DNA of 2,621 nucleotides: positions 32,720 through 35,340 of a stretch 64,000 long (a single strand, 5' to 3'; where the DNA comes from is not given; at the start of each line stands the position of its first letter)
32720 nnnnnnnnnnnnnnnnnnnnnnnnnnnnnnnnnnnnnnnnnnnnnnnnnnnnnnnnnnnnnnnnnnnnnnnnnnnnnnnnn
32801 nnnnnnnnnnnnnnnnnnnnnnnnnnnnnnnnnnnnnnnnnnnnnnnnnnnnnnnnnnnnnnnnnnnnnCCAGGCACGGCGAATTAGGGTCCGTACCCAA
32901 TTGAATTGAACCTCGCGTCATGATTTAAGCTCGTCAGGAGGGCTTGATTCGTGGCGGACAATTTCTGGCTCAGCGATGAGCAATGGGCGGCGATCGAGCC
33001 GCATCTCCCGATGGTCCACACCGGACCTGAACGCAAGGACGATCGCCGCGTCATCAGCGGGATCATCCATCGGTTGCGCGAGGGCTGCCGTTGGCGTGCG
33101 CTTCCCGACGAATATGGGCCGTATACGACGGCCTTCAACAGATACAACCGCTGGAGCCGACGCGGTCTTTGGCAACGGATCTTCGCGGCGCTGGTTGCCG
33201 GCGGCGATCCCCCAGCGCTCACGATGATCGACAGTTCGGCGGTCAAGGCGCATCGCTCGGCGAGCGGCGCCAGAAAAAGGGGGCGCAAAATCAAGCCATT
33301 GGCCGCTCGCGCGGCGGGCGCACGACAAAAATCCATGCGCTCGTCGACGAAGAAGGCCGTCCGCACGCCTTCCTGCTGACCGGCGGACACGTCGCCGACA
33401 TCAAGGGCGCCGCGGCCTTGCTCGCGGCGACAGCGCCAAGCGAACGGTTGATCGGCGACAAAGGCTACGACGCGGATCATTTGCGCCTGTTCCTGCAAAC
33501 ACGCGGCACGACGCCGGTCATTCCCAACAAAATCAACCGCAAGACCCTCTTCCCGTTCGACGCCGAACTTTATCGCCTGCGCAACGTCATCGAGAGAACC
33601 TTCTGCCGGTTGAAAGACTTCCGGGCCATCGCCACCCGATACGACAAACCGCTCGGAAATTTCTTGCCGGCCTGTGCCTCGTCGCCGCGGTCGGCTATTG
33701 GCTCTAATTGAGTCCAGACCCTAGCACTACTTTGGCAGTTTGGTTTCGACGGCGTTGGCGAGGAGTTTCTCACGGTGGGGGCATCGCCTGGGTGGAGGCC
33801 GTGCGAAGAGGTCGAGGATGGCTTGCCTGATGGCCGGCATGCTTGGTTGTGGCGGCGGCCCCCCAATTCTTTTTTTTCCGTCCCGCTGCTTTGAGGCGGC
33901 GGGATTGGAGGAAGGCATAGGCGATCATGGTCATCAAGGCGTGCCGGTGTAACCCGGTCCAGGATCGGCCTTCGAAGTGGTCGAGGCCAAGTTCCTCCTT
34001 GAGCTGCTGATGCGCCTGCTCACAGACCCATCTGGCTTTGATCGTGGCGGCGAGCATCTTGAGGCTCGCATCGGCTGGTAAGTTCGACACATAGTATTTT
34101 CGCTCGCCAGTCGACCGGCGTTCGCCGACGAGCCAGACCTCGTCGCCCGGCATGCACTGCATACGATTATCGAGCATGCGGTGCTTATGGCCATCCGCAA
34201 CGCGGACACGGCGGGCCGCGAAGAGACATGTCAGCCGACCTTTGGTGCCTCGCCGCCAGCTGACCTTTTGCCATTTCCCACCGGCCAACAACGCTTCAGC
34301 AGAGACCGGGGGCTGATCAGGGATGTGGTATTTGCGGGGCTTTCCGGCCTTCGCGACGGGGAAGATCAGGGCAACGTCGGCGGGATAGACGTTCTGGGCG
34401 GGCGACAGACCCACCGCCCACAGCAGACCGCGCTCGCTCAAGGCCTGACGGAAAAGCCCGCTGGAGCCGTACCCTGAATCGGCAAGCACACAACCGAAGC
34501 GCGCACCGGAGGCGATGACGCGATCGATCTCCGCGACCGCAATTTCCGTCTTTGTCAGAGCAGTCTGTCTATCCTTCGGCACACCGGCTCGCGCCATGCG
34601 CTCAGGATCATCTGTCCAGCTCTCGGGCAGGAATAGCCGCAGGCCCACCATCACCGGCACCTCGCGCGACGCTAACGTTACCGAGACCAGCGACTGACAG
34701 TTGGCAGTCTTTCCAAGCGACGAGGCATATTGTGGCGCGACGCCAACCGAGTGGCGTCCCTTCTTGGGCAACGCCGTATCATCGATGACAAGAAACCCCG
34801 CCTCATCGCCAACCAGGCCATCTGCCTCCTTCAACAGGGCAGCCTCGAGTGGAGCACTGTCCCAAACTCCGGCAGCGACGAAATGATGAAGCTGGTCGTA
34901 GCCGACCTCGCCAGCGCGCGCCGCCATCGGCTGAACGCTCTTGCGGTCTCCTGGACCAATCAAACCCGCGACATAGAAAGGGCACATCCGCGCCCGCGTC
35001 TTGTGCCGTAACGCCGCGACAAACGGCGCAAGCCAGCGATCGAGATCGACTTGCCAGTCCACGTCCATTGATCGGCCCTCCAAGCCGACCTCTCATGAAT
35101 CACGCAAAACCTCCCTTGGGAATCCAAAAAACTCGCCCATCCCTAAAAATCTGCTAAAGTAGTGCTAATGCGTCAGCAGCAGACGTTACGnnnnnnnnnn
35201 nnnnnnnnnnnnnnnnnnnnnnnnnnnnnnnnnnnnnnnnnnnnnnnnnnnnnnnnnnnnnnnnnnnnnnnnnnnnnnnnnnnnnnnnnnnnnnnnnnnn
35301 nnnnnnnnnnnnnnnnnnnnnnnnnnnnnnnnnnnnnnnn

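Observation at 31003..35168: DyP peroxidase-encapsulin nanocompartment operon terminated by nested IS elements inserted at the shell-gene stop codon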

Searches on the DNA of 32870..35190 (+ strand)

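Call 20: search_dna_similar(query=window:33700-35190:+, collection=plasmids, mode=distant, max_rows=15)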
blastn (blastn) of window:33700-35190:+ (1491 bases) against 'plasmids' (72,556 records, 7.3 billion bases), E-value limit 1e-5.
Records with a match: 179; places in all: 295; records where one place covers at least 80% of the query: 57.
Best place of each record, by identity: 90-95% 4; 80-90% 26; 60-80% 149.
By first word of the organism name: Bradyrhizobium 43; Rhizobium 25; Agrobacterium 12; Sinorhizobium 10; Roseomonas 8; Sphingobium 7; Mesorhizobium 6; Methylobacterium 6; Shinella 5; Paracoccus 5; and 30 more.
By predicted mobility (MOB-suite, as given by PLSDB): non-mobilizable 77; conjugative 76; mobilizable 26.
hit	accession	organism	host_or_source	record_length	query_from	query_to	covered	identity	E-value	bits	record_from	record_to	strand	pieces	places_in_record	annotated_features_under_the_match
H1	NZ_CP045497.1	Mesorhizobium sp. INR15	pure culture,nutrient broth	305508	10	1468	98%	93.2%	0e+0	2178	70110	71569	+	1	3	IS5 family transposase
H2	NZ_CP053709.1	Lichenicola cladoniae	Cladonia borealis,cell culture,lichen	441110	15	1468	98%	85.9%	0e+0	1682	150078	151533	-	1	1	IS701 family transposase | IS481 family transposase (x2)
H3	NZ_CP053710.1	Lichenicola cladoniae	Cladonia borealis,cell culture,lichen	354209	15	1468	98%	85.9%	0e+0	1684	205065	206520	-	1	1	IS701 family transposase | IS481 family transposase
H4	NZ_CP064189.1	Rhizobium sp. 007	Onobrychis viciifolia,cell culture,root ...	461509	17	1365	90%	91.9%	0e+0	1943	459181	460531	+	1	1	IS701 family transposase | ankyrin repeat domain-containing protein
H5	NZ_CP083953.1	Mesorhizobium sp. B2-1-8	cell culture,soil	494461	18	1471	98%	83.1%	0e+0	1499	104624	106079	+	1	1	IS701 family transposase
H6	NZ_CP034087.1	Methylocystis rosea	cell culture,groundwater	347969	22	1468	97%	81.9%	0e+0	1403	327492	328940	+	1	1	IS701 family transposase | Tn3 family transposase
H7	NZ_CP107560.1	Methylocystis sp. MJC1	whole organism,Alpine Peat Bogs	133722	22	1469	97%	81.0%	0e+0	1335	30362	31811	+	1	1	none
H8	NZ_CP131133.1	Shinella zoogloeoides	isolate,Activated charcoal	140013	22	1468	97%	79.2%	0e+0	1236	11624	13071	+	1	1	none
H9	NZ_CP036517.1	Lichenihabitans psoromatis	Psoroma sp.,culture,Lichen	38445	22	1367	90%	81.7%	0e+0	1310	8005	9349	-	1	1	none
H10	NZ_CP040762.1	Paracoccus liaowanqingii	Tibetan antelope,cell culture,feces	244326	10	1468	98%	75.1%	0e+0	966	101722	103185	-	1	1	IS701 family transposase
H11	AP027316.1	Sphingobium sp. TomMM15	-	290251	21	1468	97%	75.6%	0e+0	1008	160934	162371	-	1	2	DDE transposase | hypothetical protein | lipase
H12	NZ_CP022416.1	Pseudosulfitobacter pseudonitzschiae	Skeletonema marinoi strain RO5AC,Cell ...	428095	22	1469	97%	74.8%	0e+0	944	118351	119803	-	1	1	IS701 family transposase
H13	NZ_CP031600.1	Roseovarius indicus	pure culture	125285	22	1468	97%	74.7%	0e+0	953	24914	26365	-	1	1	IS701 family transposase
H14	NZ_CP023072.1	Sinorhizobium fredii CCBAU 83666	G.max,nodule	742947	22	1337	88%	81.5%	0e+0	1269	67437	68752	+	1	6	IS701 family transposase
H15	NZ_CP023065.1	Sinorhizobium sp. CCBAU 05631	G.max,nodule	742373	23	1337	88%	81.5%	0e+0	1268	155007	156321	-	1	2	IS701 family transposase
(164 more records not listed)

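Call 21: search_dna_similar(query=window:32870-33740:+, collection=plasmids, mode=distant, max_rows=15)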
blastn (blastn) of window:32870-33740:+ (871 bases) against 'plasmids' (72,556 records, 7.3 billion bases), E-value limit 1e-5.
Records with a match: 224; places in all: 379; records where one place covers at least 80% of the query: 24.
Best place of each record, by identity: 80-90% 5; 60-80% 219.
By first word of the organism name: Sinorhizobium 56; Bradyrhizobium 55; Rhizobium 30; Methylobacterium 10; Mesorhizobium 8; Ensifer 8; Azospirillum 6; Roseomonas 6; Agrobacterium 4; Sphingomonas 3; and 27 more.
By predicted mobility (MOB-suite, as given by PLSDB): conjugative 111; non-mobilizable 77; mobilizable 36.
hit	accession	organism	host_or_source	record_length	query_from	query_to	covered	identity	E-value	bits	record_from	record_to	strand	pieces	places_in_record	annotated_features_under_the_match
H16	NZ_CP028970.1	Aminobacter sp. MSH1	Soil,Dichlobenil-treated soil sampled ...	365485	16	854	96%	69.1%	1e-81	311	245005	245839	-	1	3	IS5 family transposase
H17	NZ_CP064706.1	Bradyrhizobium sp. 155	Acmispon strigosus,cell culture,root ...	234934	94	869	89%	66.9%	6e-47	196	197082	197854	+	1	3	none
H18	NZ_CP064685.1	Bradyrhizobium sp. CW1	Acmispon strigosus,cell culture,bulk ...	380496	94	861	88%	66.5%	7e-40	173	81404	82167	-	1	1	IS5 family transposase | transposase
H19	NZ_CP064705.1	Bradyrhizobium sp. 155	Acmispon strigosus,cell culture,root ...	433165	94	861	88%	66.4%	2e-41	178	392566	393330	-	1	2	IS5 family transposase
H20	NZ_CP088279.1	Bradyrhizobium barranii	Glycine max cv. AC Glengarry,cell ...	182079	94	869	89%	65.6%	4e-30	140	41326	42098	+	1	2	IS5-like element ISBj2 family transposase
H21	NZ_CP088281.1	Bradyrhizobium barranii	Glycine max cv. AC Glengarry,cell ...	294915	94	869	89%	65.6%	4e-30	140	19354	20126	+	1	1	IS5-like element ISBj2 family transposase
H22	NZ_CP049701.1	Bradyrhizobium barranii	Glycine max cv. AC Glengarry,cell ...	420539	94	869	89%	65.6%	4e-30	140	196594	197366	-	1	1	IS5-like element ISBj2 family transposase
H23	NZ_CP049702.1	Bradyrhizobium barranii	Glycine max cv. AC Glengarry,cell ...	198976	94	869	89%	65.6%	4e-30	140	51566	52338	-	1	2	IS5-like element ISBj2 family transposase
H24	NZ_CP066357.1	Bradyrhizobium elkanii USDA 76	Glycine max,DNA isolated from pure ...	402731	94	869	89%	65.4%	2e-27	131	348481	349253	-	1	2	none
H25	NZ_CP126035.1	Bradyrhizobium elkanii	Glycine max,soybean,root nodule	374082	94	869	89%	65.4%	2e-27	131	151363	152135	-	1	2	IS5 family transposase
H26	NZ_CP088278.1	Bradyrhizobium barranii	Glycine max cv. AC Glengarry,cell ...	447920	94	869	89%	65.3%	2e-27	131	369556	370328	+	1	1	IS5 family transposase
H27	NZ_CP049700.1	Bradyrhizobium barranii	Glycine max cv. AC Glengarry,cell ...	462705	94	869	89%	65.3%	2e-27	131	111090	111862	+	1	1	IS5-like element ISBj2 family transposase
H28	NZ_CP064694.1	Bradyrhizobium sp. 187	Acmispon strigosus,cell culture,root ...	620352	94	859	88%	66.1%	1e-36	161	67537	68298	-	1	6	none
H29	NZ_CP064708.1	Bradyrhizobium sp. 131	Acmispon strigosus,cell culture,root ...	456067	94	855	87%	66.4%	6e-41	176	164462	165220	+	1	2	DEAD/DEAH box helicase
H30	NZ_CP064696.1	Bradyrhizobium sp. 184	Acmispon strigosus,cell culture,root ...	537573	94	855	87%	66.3%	2e-39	171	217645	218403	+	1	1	none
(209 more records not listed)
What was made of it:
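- Closest known: IS5 family, IS427 group. Different: The best is 69% nucleotide identity, in Aminobacter (call 21).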

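Call 22: get_annotated_region(hit=H1, flank=1500)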
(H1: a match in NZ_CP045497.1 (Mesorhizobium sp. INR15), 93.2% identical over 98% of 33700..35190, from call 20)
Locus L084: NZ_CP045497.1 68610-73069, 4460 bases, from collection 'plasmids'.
description: Mesorhizobium sp. INR15 plasmid unnamed1
organism: Mesorhizobium sp. INR15 (NCBI taxid 2654248)
taxonomy: Bacteria; Pseudomonadota; Alphaproteobacteria; Hyphomicrobiales; Phyllobacteriaceae; Mesorhizobium; Mesorhizobium sp. INR15
host: -; source: pure culture,nutrient broth; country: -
typing (MOB-suite, as given by PLSDB): non-mobilizable
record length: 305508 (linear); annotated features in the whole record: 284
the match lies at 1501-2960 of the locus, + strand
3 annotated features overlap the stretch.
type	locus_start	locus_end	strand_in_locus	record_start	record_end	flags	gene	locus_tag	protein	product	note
CDS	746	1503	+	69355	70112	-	-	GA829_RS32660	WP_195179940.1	IS5 family transposase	-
CDS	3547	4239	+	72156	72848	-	-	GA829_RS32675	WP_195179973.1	ABC transporter permease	GO:0055085 - transmembrane transport [Evidence IEA]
CDS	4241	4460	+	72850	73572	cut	-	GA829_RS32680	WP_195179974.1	ATP-binding cassette domain-containing protein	-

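Call 23: get_annotated_region(hit=H2, flank=300)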
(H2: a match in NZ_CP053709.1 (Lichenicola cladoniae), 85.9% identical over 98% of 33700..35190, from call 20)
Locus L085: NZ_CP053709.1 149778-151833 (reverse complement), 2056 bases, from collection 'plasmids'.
description: Lichenicola cladoniae strain PAMC 26569 plasmid unnamed1, complete sequence
organism: Lichenicola cladoniae (NCBI taxid 1484109)
taxonomy: Bacteria; Pseudomonadota; Alphaproteobacteria; Rhodospirillales; Acetobacteraceae; Lichenicola; Lichenicola cladoniae
host: -; source: Cladonia borealis,cell culture,lichen; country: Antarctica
typing (MOB-suite, as given by PLSDB): non-mobilizable
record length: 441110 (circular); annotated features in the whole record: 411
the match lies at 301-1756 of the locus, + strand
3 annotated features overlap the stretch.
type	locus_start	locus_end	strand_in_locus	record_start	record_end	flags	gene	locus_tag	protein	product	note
CDS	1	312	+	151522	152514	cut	-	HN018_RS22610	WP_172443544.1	IS481 family transposase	-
CDS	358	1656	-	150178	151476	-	-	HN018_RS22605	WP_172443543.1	IS701 family transposase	-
CDS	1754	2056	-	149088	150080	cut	-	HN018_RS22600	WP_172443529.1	IS481 family transposase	-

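Call 24: get_annotated_region(hit=H5, flank=300)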
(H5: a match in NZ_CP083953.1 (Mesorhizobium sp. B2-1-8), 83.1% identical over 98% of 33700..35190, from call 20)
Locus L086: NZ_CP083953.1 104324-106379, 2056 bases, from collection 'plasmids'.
description: Mesorhizobium sp. B2-1-8 plasmid pB2-1-8, complete sequence
organism: Mesorhizobium sp. B2-1-8 (NCBI taxid 2589967)
taxonomy: Bacteria; Pseudomonadota; Alphaproteobacteria; Hyphomicrobiales; Phyllobacteriaceae; Mesorhizobium; Mesorhizobium sp. B2-1-8
host: -; source: cell culture,soil; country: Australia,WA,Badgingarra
typing (MOB-suite, as given by PLSDB): non-mobilizable; mating-pair formation MPF_T
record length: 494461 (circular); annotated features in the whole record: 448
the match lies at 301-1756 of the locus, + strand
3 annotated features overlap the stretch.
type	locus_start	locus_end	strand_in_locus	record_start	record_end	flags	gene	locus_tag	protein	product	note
CDS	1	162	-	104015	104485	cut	-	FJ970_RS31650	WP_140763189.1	(2Fe-2S)-binding protein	-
CDS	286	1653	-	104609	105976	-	-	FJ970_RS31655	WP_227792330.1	IS701 family transposase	-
CDS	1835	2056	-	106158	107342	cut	-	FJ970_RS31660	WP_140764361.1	NnrS family protein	-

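Call 25: get_annotated_region(hit=H6, flank=300)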
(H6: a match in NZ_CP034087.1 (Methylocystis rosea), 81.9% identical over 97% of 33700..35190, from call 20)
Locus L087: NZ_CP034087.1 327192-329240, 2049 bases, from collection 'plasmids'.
description: Methylocystis rosea strain GW6 plasmid pGW6_1, complete sequence
organism: Methylocystis rosea (NCBI taxid 173366)
taxonomy: Bacteria; Pseudomonadota; Alphaproteobacteria; Hyphomicrobiales; Methylocystaceae; Methylocystis; Methylocystis rosea
host: -; source: cell culture,groundwater; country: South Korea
typing (MOB-suite, as given by PLSDB): mobilizable; relaxase MOBP
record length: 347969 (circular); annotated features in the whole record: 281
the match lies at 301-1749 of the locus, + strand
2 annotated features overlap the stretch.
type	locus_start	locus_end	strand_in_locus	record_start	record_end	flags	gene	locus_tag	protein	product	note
CDS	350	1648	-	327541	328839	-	-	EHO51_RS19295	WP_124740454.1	IS701 family transposase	-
CDS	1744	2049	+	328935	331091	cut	-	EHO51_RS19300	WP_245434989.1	Tn3 family transposase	-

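Call 28: get_annotated_region(hit=H10, flank=100)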
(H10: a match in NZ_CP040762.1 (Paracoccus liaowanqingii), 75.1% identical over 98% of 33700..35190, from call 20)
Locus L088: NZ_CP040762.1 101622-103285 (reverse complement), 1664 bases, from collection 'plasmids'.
description: Paracoccus liaowanqingii strain 2251 plasmid unnamed2, complete sequence
organism: Paracoccus liaowanqingii (NCBI taxid 2560053)
taxonomy: Bacteria; Pseudomonadota; Alphaproteobacteria; Rhodobacterales; Paracoccaceae; Paracoccus; Paracoccus liaowanqingii
host: -; source: Tibetan antelope,cell culture,feces; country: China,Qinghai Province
typing (MOB-suite, as given by PLSDB): non-mobilizable
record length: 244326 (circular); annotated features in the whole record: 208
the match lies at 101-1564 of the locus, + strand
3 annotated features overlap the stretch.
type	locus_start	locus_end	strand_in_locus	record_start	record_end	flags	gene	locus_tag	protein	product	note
CDS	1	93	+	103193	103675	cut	-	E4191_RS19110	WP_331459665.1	IS5 family transposase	-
CDS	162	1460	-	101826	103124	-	-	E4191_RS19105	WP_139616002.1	IS701 family transposase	-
CDS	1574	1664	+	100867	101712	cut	-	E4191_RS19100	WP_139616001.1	helix-turn-helix domain-containing protein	-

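Call 29: get_annotated_region(hit=H11, flank=100)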
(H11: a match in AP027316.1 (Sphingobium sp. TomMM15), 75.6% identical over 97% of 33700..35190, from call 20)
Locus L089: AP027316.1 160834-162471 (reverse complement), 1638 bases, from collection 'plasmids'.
description: Sphingobium sp. TomMM15 plasmid pTomMM15b DNA, complete genome
organism: Sphingobium sp. TomMM15 (NCBI taxid 3028882)
taxonomy: Bacteria; Pseudomonadota; Alphaproteobacteria; Sphingomonadales; Sphingomonadaceae; Sphingobium; Sphingobium sp. TomMM15
host: -; source: -; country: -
typing (MOB-suite, as given by PLSDB): conjugative; relaxase MOBF; mating-pair formation MPF_F
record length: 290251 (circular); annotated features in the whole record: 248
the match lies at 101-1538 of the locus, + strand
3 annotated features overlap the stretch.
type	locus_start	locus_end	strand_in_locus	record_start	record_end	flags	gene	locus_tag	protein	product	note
CDS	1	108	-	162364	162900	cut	-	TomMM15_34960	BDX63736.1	lipase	-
CDS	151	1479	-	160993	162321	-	-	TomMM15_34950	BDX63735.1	DDE transposase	-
CDS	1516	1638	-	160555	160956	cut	-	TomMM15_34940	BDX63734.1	hypothetical protein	-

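Call 30: get_annotated_region(hit=H12, flank=100)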
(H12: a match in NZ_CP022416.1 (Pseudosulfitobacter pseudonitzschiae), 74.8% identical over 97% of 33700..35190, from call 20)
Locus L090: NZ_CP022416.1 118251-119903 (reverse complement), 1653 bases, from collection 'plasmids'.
description: Pseudosulfitobacter pseudonitzschiae strain SMR1 plasmid pSMR1-1, complete sequence
organism: Pseudosulfitobacter pseudonitzschiae (NCBI taxid 1402135)
taxonomy: Bacteria; Pseudomonadota; Alphaproteobacteria; Rhodobacterales; Roseobacteraceae; Pseudosulfitobacter; Pseudosulfitobacter pseudonitzschiae
host: -; source: Skeletonema marinoi strain RO5AC,Cell culture,Top-layer sediments; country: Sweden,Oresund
typing (MOB-suite, as given by PLSDB): mobilizable; relaxase MOBP
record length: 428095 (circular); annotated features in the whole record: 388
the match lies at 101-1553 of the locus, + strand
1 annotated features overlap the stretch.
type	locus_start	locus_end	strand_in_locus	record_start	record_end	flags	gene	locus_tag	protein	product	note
CDS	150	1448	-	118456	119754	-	-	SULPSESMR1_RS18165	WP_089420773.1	IS701 family transposase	-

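Call 31: get_annotated_region(hit=H13, flank=100)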
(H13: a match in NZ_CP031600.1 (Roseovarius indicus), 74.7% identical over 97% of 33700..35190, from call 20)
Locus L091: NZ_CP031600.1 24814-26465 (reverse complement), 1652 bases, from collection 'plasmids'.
description: Roseovarius indicus strain DSM 26383 plasmid pRIdsm_02, complete sequence
organism: Roseovarius indicus (NCBI taxid 540747)
taxonomy: Bacteria; Pseudomonadota; Alphaproteobacteria; Rhodobacterales; Roseobacteraceae; Roseovarius; Roseovarius indicus
host: -; source: pure culture; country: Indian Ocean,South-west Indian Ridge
typing (MOB-suite, as given by PLSDB): non-mobilizable; replicon rep_cluster_558
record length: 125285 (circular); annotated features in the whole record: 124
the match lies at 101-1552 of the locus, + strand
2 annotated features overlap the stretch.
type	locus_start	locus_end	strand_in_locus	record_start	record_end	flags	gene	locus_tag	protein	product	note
CDS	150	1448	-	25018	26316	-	-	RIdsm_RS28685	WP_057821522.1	IS701 family transposase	-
CDS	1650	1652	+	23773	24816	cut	-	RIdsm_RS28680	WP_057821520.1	IS5 family transposase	-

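Call 32: get_annotated_region(hit=H7, flank=100)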
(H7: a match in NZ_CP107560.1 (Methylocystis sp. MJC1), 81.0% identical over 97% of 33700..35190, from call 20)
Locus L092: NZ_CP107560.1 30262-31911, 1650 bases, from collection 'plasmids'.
description: Methylocystis sp. MJC1 plasmid unnamed2, complete sequence
organism: Methylocystis sp. MJC1 (NCBI taxid 2654282)
taxonomy: Bacteria; Pseudomonadota; Alphaproteobacteria; Hyphomicrobiales; Methylocystaceae; Methylocystis; Methylocystis sp. MJC1
host: -; source: whole organism,Alpine Peat Bogs; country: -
typing (MOB-suite, as given by PLSDB): non-mobilizable
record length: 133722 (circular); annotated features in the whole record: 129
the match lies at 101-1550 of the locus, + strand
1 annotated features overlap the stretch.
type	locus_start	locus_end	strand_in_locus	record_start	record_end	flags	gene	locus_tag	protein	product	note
CDS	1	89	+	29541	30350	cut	-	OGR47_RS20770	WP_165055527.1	class I SAM-dependent methyltransferase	-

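Call 33: get_annotated_region(hit=H8, flank=100)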
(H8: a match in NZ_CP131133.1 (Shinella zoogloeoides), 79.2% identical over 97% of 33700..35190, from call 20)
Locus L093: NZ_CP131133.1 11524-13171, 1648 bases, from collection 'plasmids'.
description: Shinella zoogloeoides strain Teo12 plasmid p3_Teo12, complete sequence
organism: Shinella zoogloeoides (NCBI taxid 352475)
taxonomy: Bacteria; Pseudomonadota; Alphaproteobacteria; Hyphomicrobiales; Rhizobiaceae; Shinella; Shinella zoogloeoides
host: -; source: isolate,Activated charcoal; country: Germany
typing (MOB-suite, as given by PLSDB): non-mobilizable; mating-pair formation MPF_T
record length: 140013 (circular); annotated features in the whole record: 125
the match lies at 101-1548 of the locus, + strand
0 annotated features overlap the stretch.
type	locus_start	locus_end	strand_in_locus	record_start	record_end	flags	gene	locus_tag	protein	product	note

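Call 57: get_annotated_region(hit=H16, flank=60)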
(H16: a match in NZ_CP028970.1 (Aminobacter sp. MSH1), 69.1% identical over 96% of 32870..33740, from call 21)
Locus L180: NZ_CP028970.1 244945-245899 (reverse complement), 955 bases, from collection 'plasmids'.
description: Aminobacter sp. MSH1 plasmid pUSP2, complete sequence
organism: Aminobacter sp. MSH1 (NCBI taxid 374606)
taxonomy: Bacteria; Pseudomonadota; Alphaproteobacteria; Hyphomicrobiales; Phyllobacteriaceae; Aminobacter; Aminobacter sp. MSH1
host: -; source: Soil,Dichlobenil-treated soil sampled from the courtyard of a former plant nursery located above a ...; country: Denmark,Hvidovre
typing (MOB-suite, as given by PLSDB): conjugative; replicon rep_cluster_346; relaxase MOBP; mating-pair formation MPF_T
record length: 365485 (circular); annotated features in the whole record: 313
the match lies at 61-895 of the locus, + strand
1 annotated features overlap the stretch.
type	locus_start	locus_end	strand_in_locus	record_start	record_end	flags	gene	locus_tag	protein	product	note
CDS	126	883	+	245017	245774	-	-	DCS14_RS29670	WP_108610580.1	IS5 family transposase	-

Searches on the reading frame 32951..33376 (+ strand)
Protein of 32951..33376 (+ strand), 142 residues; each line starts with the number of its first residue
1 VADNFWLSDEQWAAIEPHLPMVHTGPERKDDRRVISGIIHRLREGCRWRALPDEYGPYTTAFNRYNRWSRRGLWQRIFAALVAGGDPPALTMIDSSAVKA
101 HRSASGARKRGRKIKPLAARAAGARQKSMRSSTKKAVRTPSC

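Call 5: search_protein_families(library=pfam, proteins=[window:32951-33376:+], max_evalue=0.01)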
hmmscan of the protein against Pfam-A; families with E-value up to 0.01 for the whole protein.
window:32951-33376:+ (142 aa): 1 family
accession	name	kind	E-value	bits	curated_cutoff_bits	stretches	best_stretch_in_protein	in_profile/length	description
PF13340.11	DUF4096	-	4.9e-27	94.4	34.3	1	7-78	1-76/76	Putative transposase of IS4/5 family (DUF4096)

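Call 6: search_protein_families(library=ncbifam, proteins=[window:32951-33376:+], max_evalue=0.01)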
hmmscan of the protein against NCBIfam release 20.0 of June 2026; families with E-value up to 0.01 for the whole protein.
window:32951-33376:+ (142 aa): 1 family
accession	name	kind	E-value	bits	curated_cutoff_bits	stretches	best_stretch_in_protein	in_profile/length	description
NF033580.1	transpos_IS5_3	equivalog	5.4e-37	127.7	110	1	4-123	2-119/258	IS5 family transposase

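Call 58: search_dna_similar(query=window:32951-33376:+, collection=plasmids, mode=protein, max_rows=12)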
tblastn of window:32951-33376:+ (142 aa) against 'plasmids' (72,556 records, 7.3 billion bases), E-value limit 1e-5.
Records with a match: 2961; places in all: 6220; records where one place covers at least 80% of the query: 1177.
Best place of each record, by identity: 60-80% 16; <60% 2945.
By first word of the organism name: Streptomyces 330; Rhizobium 231; Acinetobacter 192; Burkholderia 167; Sinorhizobium 148; Shigella 127; Lactiplantibacillus 122; Klebsiella 85; Agrobacterium 81; Paracoccus 68; and 239 more.
By predicted mobility (MOB-suite, as given by PLSDB): non-mobilizable 1232; conjugative 900; mobilizable 829.
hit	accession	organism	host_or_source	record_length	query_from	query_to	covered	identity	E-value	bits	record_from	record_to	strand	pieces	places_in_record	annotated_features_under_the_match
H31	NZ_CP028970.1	Aminobacter sp. MSH1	Soil,Dichlobenil-treated soil sampled ...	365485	1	136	96%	66.9%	8e-53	185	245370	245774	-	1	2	IS5 family transposase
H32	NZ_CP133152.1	Sinorhizobium chiapasense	Acaciella angustissima,cell culture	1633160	1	141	99%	58.2%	2e-40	150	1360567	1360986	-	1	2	none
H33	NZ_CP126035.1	Bradyrhizobium elkanii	Glycine max,soybean,root nodule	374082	2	142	99%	57.4%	4e-39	146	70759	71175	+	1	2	none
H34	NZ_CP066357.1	Bradyrhizobium elkanii USDA 76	Glycine max,DNA isolated from pure ...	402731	2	142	99%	57.4%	4e-39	146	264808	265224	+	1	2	none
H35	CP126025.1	Bradyrhizobium japonicum USDA 135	Glycine max,soybean,root nodule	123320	5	142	97%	58.0%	9e-43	156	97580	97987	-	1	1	IS5 family transposase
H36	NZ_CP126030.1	Bradyrhizobium elkanii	Glycine max,soybean,root nodule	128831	5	142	97%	58.0%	9e-43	156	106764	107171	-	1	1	IS5-like element ISBj2 family transposase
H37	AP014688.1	Bradyrhizobium diazoefficiens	Glycine max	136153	5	142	97%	58.0%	9e-43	156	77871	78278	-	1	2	transposase (x2)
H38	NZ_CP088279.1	Bradyrhizobium barranii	Glycine max cv. AC Glengarry,cell ...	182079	5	142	97%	58.0%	9e-43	156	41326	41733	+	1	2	IS5-like element ISBj2 family transposase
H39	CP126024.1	Bradyrhizobium japonicum USDA 135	Glycine max,soybean,root nodule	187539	5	142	97%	58.0%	9e-43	156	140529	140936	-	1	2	IS5 family transposase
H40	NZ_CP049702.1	Bradyrhizobium barranii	Glycine max cv. AC Glengarry,cell ...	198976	5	142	97%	58.0%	9e-43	156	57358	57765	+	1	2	IS5-like element ISBj2 family transposase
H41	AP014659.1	Bradyrhizobium diazoefficiens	-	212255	5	142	97%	58.0%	9e-43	156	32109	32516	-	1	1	transposase (x2)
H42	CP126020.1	Bradyrhizobium japonicum USDA 123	Glycine max,soybean,root nodule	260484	5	142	97%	58.0%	9e-43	156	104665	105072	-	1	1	IS5 family transposase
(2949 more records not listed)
